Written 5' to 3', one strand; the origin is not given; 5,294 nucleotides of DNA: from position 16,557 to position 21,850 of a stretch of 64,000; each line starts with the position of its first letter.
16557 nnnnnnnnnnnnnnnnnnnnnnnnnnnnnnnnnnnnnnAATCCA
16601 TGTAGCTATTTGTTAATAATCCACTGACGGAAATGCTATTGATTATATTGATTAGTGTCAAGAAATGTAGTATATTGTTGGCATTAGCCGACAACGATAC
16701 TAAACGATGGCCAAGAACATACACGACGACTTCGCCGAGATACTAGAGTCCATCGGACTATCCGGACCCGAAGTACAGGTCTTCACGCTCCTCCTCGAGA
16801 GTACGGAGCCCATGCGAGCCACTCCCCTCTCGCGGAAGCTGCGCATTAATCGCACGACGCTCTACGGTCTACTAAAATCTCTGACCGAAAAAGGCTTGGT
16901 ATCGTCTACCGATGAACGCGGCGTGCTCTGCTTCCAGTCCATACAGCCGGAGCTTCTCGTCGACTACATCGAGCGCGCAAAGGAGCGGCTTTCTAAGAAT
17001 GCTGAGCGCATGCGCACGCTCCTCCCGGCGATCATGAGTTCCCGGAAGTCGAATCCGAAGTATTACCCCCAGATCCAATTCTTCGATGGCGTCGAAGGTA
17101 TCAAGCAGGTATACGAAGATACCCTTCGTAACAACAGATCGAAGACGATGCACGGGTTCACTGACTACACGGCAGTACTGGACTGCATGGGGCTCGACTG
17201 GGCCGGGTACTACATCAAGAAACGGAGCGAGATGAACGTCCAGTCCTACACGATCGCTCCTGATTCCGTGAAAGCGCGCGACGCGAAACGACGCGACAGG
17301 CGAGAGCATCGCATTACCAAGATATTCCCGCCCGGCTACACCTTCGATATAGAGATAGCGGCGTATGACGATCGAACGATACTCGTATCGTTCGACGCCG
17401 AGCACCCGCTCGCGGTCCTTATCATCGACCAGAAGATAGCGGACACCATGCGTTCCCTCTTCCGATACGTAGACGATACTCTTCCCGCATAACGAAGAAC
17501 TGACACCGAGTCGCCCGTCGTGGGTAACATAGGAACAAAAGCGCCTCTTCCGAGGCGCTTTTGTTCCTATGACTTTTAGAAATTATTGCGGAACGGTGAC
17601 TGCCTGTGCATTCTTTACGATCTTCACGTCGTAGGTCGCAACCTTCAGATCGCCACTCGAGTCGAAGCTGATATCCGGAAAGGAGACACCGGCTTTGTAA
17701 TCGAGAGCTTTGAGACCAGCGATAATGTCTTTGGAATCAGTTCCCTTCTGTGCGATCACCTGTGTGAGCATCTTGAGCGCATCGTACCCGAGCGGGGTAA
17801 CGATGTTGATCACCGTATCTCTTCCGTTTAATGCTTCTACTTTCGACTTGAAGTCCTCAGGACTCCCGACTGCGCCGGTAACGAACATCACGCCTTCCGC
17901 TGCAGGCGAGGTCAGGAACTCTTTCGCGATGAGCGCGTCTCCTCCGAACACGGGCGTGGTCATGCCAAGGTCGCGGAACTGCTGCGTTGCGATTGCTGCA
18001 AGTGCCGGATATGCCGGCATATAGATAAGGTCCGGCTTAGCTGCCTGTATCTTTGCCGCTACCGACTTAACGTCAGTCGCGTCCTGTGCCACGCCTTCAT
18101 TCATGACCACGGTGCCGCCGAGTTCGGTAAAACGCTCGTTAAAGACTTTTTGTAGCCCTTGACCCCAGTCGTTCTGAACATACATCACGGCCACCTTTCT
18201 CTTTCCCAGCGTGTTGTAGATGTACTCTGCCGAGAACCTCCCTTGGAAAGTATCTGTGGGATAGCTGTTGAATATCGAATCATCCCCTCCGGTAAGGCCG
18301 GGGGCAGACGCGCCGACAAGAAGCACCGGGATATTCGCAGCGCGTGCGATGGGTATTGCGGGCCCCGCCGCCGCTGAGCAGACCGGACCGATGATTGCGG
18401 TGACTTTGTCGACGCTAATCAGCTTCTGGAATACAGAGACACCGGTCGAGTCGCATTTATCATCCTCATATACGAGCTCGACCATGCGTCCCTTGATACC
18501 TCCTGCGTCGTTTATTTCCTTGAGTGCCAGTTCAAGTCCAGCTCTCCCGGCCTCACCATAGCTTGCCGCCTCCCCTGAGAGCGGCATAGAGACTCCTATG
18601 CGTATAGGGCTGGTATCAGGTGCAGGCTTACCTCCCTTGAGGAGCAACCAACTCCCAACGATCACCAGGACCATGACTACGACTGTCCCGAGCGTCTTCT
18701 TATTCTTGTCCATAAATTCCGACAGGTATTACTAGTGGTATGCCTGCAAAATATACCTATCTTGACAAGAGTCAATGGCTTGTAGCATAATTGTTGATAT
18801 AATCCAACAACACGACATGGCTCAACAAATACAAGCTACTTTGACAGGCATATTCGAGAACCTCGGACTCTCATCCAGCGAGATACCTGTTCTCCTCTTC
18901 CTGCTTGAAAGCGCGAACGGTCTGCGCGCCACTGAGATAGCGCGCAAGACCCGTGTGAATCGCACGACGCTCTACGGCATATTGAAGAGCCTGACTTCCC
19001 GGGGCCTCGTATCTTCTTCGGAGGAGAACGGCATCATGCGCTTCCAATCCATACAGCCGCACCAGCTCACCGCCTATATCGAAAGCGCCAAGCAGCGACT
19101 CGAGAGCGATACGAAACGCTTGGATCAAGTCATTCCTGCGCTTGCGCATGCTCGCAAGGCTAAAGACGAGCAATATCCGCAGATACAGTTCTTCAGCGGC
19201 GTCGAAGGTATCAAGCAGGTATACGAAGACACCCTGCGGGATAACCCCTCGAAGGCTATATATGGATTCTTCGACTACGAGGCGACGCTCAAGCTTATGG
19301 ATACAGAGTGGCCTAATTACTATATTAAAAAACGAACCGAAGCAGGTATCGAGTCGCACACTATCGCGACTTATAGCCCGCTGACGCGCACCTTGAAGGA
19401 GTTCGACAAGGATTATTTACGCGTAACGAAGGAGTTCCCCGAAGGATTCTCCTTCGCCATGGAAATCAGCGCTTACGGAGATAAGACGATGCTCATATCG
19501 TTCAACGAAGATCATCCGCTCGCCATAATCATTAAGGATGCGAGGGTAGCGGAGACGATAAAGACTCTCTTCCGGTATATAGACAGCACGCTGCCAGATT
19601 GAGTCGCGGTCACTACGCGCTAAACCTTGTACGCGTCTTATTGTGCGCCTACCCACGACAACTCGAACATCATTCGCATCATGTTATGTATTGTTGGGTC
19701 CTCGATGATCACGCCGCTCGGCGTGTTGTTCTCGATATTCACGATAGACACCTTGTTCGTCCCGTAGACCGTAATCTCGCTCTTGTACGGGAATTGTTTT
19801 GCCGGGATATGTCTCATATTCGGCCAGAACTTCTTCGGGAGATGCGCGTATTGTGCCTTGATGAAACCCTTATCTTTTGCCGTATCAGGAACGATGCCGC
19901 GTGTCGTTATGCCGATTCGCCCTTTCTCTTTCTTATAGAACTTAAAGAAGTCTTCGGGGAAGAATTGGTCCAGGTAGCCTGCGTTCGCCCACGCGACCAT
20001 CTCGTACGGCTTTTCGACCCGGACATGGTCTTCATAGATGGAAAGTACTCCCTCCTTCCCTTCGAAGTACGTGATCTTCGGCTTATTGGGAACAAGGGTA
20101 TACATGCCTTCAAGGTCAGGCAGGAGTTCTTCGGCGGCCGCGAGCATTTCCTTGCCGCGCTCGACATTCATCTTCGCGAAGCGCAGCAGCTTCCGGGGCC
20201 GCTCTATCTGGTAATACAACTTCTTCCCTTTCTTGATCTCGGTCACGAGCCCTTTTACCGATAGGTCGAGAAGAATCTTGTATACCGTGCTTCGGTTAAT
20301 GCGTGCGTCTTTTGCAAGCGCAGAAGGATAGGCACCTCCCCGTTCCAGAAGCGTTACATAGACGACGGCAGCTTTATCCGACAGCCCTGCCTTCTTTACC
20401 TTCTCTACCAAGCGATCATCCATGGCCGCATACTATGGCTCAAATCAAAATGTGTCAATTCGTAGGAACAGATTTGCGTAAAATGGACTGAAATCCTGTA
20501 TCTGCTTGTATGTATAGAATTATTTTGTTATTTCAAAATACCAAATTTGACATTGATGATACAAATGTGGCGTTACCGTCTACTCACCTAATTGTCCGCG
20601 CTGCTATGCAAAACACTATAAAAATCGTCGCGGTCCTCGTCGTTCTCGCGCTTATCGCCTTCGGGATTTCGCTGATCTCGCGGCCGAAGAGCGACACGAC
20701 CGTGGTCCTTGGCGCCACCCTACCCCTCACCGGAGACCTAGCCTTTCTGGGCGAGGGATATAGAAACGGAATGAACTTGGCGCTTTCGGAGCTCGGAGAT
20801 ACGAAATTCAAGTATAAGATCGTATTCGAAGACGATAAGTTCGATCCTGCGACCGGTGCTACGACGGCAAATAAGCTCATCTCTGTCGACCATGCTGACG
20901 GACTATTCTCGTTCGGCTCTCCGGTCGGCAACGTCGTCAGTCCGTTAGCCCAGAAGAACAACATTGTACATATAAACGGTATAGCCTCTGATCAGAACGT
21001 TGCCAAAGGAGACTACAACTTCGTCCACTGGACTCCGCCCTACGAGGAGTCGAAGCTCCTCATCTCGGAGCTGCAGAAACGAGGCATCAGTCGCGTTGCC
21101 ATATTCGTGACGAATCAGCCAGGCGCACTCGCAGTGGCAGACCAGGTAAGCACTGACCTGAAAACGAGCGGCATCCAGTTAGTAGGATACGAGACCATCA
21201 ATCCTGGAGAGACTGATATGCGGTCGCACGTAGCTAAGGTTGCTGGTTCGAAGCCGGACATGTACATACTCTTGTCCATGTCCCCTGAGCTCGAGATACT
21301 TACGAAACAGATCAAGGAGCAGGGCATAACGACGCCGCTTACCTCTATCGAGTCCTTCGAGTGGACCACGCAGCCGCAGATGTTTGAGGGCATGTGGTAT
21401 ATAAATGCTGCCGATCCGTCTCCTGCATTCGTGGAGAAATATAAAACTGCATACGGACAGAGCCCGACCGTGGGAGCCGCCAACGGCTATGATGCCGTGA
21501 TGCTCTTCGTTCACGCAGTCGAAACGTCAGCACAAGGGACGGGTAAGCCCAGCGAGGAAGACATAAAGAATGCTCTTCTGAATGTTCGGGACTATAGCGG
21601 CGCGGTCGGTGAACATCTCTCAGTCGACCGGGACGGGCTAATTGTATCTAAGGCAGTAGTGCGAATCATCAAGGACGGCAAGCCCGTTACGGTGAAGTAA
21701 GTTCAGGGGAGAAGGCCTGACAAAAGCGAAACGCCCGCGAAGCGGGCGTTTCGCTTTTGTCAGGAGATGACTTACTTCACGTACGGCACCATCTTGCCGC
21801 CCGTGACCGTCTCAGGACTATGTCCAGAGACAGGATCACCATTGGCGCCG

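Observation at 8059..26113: One Liv-type ABC importer surrounded by six paralogous substrate-binding proteins and seven TrmB-like regulators, arranged as SBP-regulator cassettes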

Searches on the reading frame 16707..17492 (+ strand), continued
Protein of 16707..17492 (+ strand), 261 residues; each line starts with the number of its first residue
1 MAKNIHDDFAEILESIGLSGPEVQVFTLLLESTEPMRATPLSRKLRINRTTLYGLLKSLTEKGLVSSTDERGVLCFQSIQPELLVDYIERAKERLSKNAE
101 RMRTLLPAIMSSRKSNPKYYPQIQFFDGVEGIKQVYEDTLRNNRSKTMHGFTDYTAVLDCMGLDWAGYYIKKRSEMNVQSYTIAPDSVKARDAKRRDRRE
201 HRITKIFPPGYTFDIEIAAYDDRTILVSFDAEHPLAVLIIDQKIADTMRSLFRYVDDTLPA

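Call 79: find_encoding_contigs(protein=P0001, flank=10000, max_places=2)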
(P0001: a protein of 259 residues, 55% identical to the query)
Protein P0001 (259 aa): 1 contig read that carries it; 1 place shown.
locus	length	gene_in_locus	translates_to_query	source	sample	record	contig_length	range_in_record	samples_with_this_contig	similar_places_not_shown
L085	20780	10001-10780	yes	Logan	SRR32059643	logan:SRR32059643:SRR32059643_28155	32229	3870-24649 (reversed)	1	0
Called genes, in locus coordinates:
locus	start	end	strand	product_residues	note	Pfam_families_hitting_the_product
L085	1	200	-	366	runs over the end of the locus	PF04348:LppC, PF13458:Peripla_BP_6, PF13433:Peripla_BP_5, PF01094:ANF_receptor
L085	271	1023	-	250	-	PF01978:TrmB (weak)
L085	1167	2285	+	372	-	PF13433:Peripla_BP_5, PF13458:Peripla_BP_6, PF01094:ANF_receptor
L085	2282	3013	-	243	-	PF13175:AAA_15 (faint), PF00005:ABC_tran, PF13304:AAA_21 (weak), PF12399:BCA_ABC_TP_C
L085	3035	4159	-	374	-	PF13433:Peripla_BP_5, PF13458:Peripla_BP_6, PF01094:ANF_receptor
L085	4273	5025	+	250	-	PF01978:TrmB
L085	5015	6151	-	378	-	PF13433:Peripla_BP_5, PF13458:Peripla_BP_6, PF01094:ANF_receptor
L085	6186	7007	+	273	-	PF01978:TrmB, PF12840:HTH_20 (weak), PF13412:HTH_24 (faint), PF01022:HTH_5 (faint), PF09339:HTH_IclR (weak)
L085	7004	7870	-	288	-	PF02653:BPD_transp_2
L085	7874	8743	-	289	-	PF02653:BPD_transp_2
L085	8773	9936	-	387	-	PF13433:Peripla_BP_5, PF13458:Peripla_BP_6, PF01094:ANF_receptor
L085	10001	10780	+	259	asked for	PF01978:TrmB, PF12802:MarR_2, PF09339:HTH_IclR (weak)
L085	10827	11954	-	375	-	PF04348:LppC (weak), PF13458:Peripla_BP_6, PF13433:Peripla_BP_5, PF01094:ANF_receptor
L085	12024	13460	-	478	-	-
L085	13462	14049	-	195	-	-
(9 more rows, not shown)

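Call 80: find_encoding_contigs(protein=P0005, flank=10000, max_places=2)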
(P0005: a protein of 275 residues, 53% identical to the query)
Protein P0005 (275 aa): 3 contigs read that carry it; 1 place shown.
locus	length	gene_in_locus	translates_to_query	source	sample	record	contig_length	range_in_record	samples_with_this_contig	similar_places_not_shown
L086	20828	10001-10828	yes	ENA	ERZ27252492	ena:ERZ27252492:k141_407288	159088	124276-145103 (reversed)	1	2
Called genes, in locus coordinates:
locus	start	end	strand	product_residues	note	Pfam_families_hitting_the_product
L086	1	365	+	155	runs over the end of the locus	PF18931:DUF5680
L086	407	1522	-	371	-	PF13433:Peripla_BP_5, PF13458:Peripla_BP_6, PF01094:ANF_receptor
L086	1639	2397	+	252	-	PF01978:TrmB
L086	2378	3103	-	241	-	PF00005:ABC_tran, PF02463:SMC_N (faint), PF13304:AAA_21 (faint)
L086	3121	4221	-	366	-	PF04348:LppC, PF13458:Peripla_BP_6, PF13433:Peripla_BP_5, PF01094:ANF_receptor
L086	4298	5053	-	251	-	PF01978:TrmB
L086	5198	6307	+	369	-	PF13433:Peripla_BP_5, PF13458:Peripla_BP_6, PF01094:ANF_receptor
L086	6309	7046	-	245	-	PF02463:SMC_N (faint), PF00005:ABC_tran, PF13304:AAA_21 (weak), PF12399:BCA_ABC_TP_C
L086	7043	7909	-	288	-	PF02653:BPD_transp_2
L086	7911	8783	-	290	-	PF02653:BPD_transp_2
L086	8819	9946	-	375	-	PF13433:Peripla_BP_5, PF13458:Peripla_BP_6, PF01094:ANF_receptor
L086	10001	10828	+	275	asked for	PF01978:TrmB, PF12802:MarR_2 (weak), PF09339:HTH_IclR (weak)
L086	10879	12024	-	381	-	PF13433:Peripla_BP_5, PF13458:Peripla_BP_6, PF01094:ANF_receptor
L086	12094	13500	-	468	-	-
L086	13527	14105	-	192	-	-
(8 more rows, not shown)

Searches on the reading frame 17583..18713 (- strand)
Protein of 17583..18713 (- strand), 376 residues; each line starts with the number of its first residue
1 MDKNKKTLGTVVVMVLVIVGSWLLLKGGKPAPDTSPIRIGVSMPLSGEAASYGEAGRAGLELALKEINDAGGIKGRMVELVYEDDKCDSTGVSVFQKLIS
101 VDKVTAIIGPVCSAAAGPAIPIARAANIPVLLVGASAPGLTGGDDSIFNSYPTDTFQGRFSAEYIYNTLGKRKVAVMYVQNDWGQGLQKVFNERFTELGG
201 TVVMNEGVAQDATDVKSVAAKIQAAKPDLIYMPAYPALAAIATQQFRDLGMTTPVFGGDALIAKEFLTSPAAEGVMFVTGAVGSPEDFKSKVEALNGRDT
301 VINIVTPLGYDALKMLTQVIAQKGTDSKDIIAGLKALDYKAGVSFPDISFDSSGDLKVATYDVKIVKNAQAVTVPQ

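Call 3: search_protein_families(library=pfam, proteins=[window:17583-18713:-])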
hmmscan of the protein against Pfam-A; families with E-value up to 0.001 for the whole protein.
window:17583-18713:- (376 aa): 5 families
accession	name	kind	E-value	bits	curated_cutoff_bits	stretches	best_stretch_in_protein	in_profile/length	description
PF13458.12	Peripla_BP_6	-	1.7e-54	186.2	31.7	1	36-347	1-320/343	Periplasmic binding protein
PF01094.35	ANF_receptor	-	2.1e-25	90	25.4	1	60-363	6-347/353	Receptor family ligand binding region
PF13433.12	Peripla_BP_5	-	3.6e-17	63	27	1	37-251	1-213/363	Periplasmic binding protein domain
PF13407.12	Peripla_BP_4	-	2.1e-05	24.6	35.1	1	39-261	1-219/258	Periplasmic binding protein domain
PF04348.19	LppC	-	2.4e-05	23.6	28.8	1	35-212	217-387/563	LppC putative lipoprotein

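Call 40: search_protein_families(library=ncbifam, proteins=[window:17583-18713:-], max_evalue=0.001)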
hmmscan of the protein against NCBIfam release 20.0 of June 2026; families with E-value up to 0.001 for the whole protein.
window:17583-18713:- (376 aa): 3 families
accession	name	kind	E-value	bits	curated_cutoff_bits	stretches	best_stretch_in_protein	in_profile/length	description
NF011933.0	PRK15404.1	subfamily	2.5e-41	142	477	1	34-363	24-357/370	high-affinity branched-chain amino acid ABC transporter substrate-binding protein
TIGR03407.1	urea_ABC_UrtA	exception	1.7e-14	53.5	492.75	1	37-228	1-191/361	urea ABC transporter substrate-binding protein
TIGR03669.1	urea_ABC_arch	equivalog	1.9e-14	53.5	494.8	1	37-230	1-192/375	urea ABC transporter substrate-binding protein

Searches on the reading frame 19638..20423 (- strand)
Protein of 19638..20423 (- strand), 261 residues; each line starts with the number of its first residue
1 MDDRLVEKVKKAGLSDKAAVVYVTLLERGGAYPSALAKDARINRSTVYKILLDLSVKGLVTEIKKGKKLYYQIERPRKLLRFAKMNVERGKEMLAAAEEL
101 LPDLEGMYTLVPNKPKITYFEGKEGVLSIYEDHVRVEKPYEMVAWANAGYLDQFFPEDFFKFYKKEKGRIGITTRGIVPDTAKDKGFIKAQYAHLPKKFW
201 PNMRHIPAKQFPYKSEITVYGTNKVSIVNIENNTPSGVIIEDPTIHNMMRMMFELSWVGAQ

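Call 5: search_protein_families(library=pfam, proteins=[window:19638-20423:-], max_evalue=0.01)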
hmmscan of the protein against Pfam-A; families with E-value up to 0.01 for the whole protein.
window:19638-20423:- (261 aa): 3 families
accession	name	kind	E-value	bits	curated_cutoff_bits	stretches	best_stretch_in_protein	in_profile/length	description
PF01978.25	TrmB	-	2.2e-12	47.1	25.6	1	10-73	2-65/68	Sugar-specific transcriptional regulator TrmB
PF03965.22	Penicillinase_R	-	0.0022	18.8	22.6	1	35-73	26-64/115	Penicillinase repressor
PF21100.3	MCM_C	-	0.0068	16.7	27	0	41-70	34-61/64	MCM protein C-terminal winged helix-turn-helix domain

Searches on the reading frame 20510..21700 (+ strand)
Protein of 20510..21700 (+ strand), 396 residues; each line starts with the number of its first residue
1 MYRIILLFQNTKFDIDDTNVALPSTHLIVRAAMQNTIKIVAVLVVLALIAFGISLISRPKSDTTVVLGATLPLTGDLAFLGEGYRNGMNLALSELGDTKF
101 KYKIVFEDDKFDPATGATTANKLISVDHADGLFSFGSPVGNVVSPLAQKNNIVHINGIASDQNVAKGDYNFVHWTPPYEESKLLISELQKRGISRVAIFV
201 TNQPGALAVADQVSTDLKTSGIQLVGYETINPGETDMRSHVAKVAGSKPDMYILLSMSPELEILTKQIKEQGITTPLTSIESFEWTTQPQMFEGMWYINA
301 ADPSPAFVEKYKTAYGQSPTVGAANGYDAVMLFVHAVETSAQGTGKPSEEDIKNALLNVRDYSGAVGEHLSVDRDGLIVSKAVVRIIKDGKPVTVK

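Call 3: search_protein_families(library=pfam, proteins=[window:20510-21700:+])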
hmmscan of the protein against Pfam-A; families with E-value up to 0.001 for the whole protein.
window:20510-21700:+ (396 aa): 2 families
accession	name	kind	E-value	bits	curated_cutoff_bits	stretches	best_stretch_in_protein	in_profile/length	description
PF13458.12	Peripla_BP_6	-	1.3e-44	153.7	31.7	1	64-389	1-341/343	Periplasmic binding protein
PF01094.35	ANF_receptor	-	6.2e-13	48.9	25.4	1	92-376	17-338/353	Receptor family ligand binding region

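Call 40: search_protein_families(library=ncbifam, proteins=[window:20606-21700:+], max_evalue=0.001)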
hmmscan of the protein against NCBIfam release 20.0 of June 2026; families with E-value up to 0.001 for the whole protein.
window:20606-21700:+ (364 aa): 2 families
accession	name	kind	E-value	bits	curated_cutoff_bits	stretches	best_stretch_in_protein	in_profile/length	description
NF011933.0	PRK15404.1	subfamily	2.4e-11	43.3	477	1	14-245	11-246/370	high-affinity branched-chain amino acid ABC transporter substrate-binding protein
TIGR03669.1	urea_ABC_arch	equivalog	0.0002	20.4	494.8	1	42-312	10-296/375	urea ABC transporter substrate-binding protein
